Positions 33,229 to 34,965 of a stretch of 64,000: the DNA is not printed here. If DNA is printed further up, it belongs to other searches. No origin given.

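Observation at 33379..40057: Candidate undescribed porin-cytochrome electron conduit inserted inside the heme-biosynthesis locus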

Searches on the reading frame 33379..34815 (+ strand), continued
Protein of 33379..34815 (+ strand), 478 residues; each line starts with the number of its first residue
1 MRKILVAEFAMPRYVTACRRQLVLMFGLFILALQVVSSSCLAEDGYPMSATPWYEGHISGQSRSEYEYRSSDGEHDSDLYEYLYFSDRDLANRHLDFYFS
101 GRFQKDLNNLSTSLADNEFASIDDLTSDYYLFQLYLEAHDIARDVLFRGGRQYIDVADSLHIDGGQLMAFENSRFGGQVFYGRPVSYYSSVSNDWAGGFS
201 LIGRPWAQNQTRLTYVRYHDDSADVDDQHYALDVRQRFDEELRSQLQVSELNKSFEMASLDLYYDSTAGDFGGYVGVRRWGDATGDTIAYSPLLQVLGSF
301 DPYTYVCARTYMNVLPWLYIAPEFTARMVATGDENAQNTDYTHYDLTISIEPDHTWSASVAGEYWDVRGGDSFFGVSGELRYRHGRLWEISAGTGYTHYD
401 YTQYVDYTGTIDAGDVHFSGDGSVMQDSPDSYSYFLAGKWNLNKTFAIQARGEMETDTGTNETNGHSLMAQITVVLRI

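Call 39: list_cluster_members(proteins=[P0308, P0312, P0320, P0330, P0346, P0387, P0424, P0341, P0371, P0419])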
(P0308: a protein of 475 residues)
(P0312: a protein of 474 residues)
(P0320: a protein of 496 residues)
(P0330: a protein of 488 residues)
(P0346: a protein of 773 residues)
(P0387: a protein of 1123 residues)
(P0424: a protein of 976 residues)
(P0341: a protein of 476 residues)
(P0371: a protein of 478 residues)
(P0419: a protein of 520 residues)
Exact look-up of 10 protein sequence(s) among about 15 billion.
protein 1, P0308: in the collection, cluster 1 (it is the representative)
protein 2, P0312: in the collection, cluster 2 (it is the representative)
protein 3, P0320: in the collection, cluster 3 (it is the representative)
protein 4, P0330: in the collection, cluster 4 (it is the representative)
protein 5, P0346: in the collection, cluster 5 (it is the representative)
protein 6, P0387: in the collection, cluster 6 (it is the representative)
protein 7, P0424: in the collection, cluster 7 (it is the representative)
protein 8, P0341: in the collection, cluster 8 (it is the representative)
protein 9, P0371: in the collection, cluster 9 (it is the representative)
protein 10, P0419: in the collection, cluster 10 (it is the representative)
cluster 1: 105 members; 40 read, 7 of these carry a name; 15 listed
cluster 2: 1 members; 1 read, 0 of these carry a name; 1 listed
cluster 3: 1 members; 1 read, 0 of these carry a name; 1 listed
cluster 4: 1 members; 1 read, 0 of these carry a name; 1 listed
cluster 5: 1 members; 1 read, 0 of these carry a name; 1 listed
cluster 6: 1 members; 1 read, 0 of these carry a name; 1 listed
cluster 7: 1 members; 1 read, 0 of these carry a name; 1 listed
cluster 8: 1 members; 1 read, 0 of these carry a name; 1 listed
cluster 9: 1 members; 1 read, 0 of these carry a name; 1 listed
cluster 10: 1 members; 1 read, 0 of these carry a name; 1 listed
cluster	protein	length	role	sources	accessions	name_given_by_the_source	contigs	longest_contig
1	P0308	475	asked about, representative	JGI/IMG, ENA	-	-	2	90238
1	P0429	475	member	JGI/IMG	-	hypothetical protein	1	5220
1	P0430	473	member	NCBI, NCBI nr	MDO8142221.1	MAG: hypothetical protein Q6358_12035 [Candidatus Brocadiales bacterium] | hypothetical protein [Candidatus Brocadiales bacterium]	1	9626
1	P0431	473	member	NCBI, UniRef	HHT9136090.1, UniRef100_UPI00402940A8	MAG TPA: hypothetical protein ACFYEK_02480 [Candidatus Wunengus sp. YC60] | hypothetical protein n=1 Tax=Candidatus Wunengus sp. YC60 TaxID=3367697 ...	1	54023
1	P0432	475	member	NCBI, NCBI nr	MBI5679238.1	MAG: hypothetical protein HZC52_12295 [Planctomycetes bacterium] | hypothetical protein [Planctomycetota bacterium]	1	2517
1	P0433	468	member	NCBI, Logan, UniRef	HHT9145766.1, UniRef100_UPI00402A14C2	MAG TPA: hypothetical protein ACFYD4_08830 [Candidatus Wunengus sp. YC61] | hypothetical protein n=1 Tax=Candidatus Wunengus sp. YC61 TaxID=3367698 ...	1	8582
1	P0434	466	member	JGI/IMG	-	hypothetical protein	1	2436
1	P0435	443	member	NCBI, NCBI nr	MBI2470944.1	MAG: hypothetical protein HYV59_06830 [Planctomycetes bacterium] | hypothetical protein [Planctomycetota bacterium]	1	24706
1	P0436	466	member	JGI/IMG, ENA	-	-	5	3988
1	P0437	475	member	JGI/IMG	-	-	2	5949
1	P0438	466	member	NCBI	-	-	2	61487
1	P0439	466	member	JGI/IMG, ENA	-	-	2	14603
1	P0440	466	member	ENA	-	-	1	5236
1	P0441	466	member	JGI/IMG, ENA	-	-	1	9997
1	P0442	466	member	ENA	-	-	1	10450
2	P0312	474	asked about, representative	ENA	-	-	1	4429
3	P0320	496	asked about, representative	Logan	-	-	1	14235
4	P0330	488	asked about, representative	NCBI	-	-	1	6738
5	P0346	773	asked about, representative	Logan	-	-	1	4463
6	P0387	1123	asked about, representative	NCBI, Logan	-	-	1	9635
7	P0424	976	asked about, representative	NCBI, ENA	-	-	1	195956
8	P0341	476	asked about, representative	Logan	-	-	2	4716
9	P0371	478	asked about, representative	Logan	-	-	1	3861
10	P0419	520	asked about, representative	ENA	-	-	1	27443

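Call 69: search_protein_families(library=pfam, proteins=[L001:16372-17115:+, L002:15347-16144:+, L018:5203-6276:-], max_evalue=1)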
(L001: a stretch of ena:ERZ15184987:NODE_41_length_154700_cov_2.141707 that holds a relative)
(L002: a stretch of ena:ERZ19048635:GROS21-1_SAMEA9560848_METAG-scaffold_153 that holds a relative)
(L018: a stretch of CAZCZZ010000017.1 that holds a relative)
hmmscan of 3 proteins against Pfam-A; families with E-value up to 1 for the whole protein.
L001:16372-17115:+ (247 aa): 2 families
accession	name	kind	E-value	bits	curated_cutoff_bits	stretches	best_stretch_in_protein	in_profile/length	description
PF21112.3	CsgH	-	0.072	13.5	27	1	162-224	6-66/88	CsgH protein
PF15390.12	WDCP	-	0.31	9.7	25.3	1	193-227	311-345/694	WD repeat and coiled-coil-containing protein family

L002:15347-16144:+ (265 aa): 1 family
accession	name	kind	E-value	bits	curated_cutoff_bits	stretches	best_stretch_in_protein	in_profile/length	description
PF01336.31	tRNA_anti-codon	-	0.1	13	27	0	188-215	1-28/75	OB-fold nucleic acid binding domain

L018:5203-6276:- (357 aa): 5 families
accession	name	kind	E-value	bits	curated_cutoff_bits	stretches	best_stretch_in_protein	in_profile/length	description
PF08402.16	TOBE_2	-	0.0002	21.8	21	1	44-91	14-66/76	TOBE domain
PF13457.12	GW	-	0.0017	19.5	21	1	161-186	48-74/76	GW (Gly-Tryp) dipeptide domain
PF20592.3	pAdhesive_10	-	0.0099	16.5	27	1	208-265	50-104/167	Putative adhesin domain (group 10)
PF13861.12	FLgD_tudor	-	0.038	14.6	26.9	1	192-332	11-42/58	FlgD Tudor-like domain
PF05984.18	Cytomega_UL20A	-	0.8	10.5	27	0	313-356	38-81/107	Cytomegalovirus UL20A protein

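Call 71: find_encoding_contigs(protein=P0308, flank=6000, max_places=3)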
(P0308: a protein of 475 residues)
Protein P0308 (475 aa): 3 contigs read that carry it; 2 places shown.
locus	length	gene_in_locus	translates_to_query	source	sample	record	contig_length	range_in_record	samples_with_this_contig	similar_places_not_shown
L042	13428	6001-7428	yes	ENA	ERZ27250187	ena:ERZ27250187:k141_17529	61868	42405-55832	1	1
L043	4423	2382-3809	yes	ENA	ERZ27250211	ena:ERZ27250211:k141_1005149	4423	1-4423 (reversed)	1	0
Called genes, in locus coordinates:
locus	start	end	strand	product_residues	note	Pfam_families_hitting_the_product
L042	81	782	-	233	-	PF02308:MgtC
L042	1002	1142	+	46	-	-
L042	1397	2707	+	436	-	-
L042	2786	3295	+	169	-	-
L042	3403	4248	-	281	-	PF00753:Lactamase_B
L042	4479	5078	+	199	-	PF02014:Reeler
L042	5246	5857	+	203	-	PF00929:RNase_T, PF16473:Rv2179c-like (faint)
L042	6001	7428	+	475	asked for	-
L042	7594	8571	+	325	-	PF14522:Cytochrome_C7 (faint)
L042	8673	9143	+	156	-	PF03264:Cytochrom_NNT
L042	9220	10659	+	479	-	PF02335:Cytochrom_C552, PF14522:Cytochrome_C7 (faint)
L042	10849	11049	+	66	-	PF00313:CSD, PF08206:OB_RNB (weak)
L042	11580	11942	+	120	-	PF00011:HSP20 (faint)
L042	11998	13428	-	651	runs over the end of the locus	PF00515:TPR_1 (weak), PF07719:TPR_2 (weak), PF13181:TPR_8 (weak), PF13414:TPR_11, PF13431:TPR_17 (weak), PF00515:TPR_1 (weak), PF13424:TPR_12, PF13414:TPR_11, +14 more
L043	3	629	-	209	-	?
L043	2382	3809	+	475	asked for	-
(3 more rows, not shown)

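Call 88: search_protein_families(library=ncbifam, proteins=[L015:6560-7654:+, L015:1671-3626:-, L015:12348-13058:-], max_evalue=0.00001)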
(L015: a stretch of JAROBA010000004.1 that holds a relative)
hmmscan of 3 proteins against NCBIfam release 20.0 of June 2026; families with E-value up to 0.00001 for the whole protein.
L015:6560-7654:+ (364 aa): 12 families
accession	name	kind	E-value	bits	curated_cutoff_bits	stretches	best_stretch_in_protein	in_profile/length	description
TIGR01035.1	hemA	equivalog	3e-103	346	209.55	1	13-349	2-338/416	glutamyl-tRNA reductase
NF000744.0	PRK00045.1-3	equivalog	2e-96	323.6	429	1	13-351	4-348/447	glutamyl-tRNA reductase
NF000750.0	PRK00045.3-4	equivalog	2.9e-53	181.4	289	1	43-351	32-339/439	glutamyl-tRNA reductase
NF010548.0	PRK13940.1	equivalog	1.8e-43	148.9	469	1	16-347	7-331/414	glutamyl-tRNA reductase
NF000752.0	PRK00045.4-2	equivalog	4.2e-38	131.6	381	1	45-343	38-313/412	glutamyl-tRNA reductase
NF001909.0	PRK00676.1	equivalog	1.7e-32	112.8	478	1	14-351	5-327/338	glutamyl-tRNA reductase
NF000751.1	PRK00045.4-1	equivalog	6.2e-26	91.4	478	1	51-235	45-228/426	glutamyl-tRNA reductase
NF001310.0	PRK00258.1-2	equivalog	4.6e-11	42.4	221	1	186-262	117-198/279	shikimate dehydrogenase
TIGR00507.1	aroE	equivalog_domain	9e-11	41.4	200.2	1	188-288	114-214/270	shikimate dehydrogenase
NF001312.0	PRK00258.1-4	equivalog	2.5e-07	30.2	295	1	190-259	127-198/285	shikimate dehydrogenase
NF001319.0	PRK00258.3-3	equivalog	2.7e-07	29.9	252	1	177-259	109-193/279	shikimate dehydrogenase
TIGR03911.1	pyrrolys_PylD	equivalog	9.2e-06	25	150.05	0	171-277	127-230/266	3-methylornithyl-N6-L-lysine dehydrogenase PylD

L015:1671-3626:- (651 aa): 4 families
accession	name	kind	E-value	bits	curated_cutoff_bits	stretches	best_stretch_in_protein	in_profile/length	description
TIGR01583.1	formate-DH-gamm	equivalog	1.6e-10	41.3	115.85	1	429-607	4-171/204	formate dehydrogenase subunit gamma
NF008659.0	PRK11659.1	equivalog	2.8e-07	30.4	184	0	71-135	109-172/188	cytochrome c nitrite reductase pentaheme subunit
TIGR03146.1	cyt_nit_nrfB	equivalog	5.3e-06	26.8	166.6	0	93-132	11-49/145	cytochrome c nitrite reductase pentaheme subunit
TIGR01905.1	paired_CXXCH_1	subfamily_domain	5.8e-06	26.1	25.2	0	196-233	7-39/41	doubled CXXCH domain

L015:12348-13058:- (236 aa): 0 families

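Call 90: find_encoding_contigs(protein=P0008, flank=8000, max_places=1)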
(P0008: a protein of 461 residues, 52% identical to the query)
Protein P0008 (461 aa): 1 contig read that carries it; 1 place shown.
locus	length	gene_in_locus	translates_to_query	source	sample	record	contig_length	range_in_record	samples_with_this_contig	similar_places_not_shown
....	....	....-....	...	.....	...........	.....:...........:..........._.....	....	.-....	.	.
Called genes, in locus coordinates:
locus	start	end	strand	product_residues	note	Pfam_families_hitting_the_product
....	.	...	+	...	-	?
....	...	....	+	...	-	-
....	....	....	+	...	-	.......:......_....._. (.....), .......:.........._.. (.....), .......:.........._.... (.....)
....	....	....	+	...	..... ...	-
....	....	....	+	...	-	?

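Call 92: search_protein_families(library=ncbifam, proteins=[L033:1309-2745:+, L034:2052-3806:+, L035:399-1850:+, L036:3191-4681:+, L042:6001-7428:+, L032:695-2068:+, window:33379-34815:+], max_evalue=10)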
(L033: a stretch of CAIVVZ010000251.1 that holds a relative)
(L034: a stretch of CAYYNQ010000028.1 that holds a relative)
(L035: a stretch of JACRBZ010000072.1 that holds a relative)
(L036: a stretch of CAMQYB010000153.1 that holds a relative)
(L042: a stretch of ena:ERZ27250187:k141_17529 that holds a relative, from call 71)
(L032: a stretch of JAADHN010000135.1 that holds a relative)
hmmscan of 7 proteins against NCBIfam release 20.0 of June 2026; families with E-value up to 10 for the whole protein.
L033:1309-2745:+ (478 aa): 1 family
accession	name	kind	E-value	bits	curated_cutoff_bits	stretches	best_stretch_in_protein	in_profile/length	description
NF058537.1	Rbp_regulator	equivalog_domain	0.063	13.6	100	0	55-102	7-56/79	RNA-binding regulator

L034:2052-3806:+ (584 aa): 1 family
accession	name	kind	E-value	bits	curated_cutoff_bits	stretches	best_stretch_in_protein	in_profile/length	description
NF041762.1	diheme_GEGP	equivalog_domain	0.046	12.9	300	1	49-106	50-111/359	GEGP motif-containing diheme protein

L035:399-1850:+ (483 aa): 0 families

L036:3191-4681:+ (496 aa): 0 families

L042:6001-7428:+ (475 aa): 0 families

L032:695-2068:+ (457 aa): 1 family
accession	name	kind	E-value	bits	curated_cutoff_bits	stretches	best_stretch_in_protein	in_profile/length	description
NF033926.0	msp_porin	subfamily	0.16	10.9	200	1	258-336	244-306/522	major outer sheath protein Msp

window:33379-34815:+ (478 aa): 0 families

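Call 93: list_cluster_members(proteins=[P0309, P0310, P0313, P0319, P0321, P0322, P0324, P0327, P0331, P0332])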
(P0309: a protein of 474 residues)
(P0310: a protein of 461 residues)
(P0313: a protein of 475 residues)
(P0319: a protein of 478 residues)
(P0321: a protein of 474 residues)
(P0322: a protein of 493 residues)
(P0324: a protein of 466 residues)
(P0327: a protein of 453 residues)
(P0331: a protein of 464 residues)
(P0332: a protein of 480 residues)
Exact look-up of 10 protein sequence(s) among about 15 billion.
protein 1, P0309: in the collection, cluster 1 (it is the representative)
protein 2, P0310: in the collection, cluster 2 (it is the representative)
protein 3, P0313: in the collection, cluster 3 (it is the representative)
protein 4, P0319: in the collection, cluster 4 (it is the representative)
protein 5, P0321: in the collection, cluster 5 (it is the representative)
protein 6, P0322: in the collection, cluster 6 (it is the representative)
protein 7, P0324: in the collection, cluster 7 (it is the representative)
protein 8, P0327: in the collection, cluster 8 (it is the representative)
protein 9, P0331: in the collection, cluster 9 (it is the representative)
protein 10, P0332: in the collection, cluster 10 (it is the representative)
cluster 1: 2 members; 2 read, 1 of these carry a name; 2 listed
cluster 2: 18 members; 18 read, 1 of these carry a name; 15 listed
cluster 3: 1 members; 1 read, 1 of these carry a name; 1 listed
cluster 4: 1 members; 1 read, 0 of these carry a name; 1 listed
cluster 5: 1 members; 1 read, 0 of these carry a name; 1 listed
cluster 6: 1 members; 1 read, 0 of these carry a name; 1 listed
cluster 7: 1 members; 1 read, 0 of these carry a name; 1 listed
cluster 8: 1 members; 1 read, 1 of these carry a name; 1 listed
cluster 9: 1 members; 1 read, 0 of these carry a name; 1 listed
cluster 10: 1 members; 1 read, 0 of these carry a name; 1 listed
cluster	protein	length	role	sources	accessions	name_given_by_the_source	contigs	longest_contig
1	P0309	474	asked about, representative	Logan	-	-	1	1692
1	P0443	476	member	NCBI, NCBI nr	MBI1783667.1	hypothetical protein HYR69_00860 [Candidatus Sumerlaeota bacterium] | hypothetical protein [Candidatus Sumerlaeota bacterium]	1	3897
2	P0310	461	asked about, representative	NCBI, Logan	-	-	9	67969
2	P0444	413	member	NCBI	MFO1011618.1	MAG: hypothetical protein U1F29_16275 [Planctomycetota bacterium]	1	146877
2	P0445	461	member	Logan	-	-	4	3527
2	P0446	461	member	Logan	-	-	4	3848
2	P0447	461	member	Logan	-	-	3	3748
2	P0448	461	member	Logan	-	-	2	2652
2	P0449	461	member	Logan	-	-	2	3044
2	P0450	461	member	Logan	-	-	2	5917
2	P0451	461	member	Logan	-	-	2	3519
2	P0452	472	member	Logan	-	-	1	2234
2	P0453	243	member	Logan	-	-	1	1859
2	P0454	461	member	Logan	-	-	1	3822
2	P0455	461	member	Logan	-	-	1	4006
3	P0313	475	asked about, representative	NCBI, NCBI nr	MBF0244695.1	MAG: hypothetical protein HQL31_05435 [Planctomycetes bacterium] | hypothetical protein [Planctomycetota bacterium]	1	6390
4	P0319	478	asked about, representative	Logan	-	-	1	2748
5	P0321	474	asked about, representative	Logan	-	-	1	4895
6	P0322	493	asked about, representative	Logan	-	-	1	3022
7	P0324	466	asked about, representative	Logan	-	-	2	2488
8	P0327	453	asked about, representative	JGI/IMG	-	hypothetical protein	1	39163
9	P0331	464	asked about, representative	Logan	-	-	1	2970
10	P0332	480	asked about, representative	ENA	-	-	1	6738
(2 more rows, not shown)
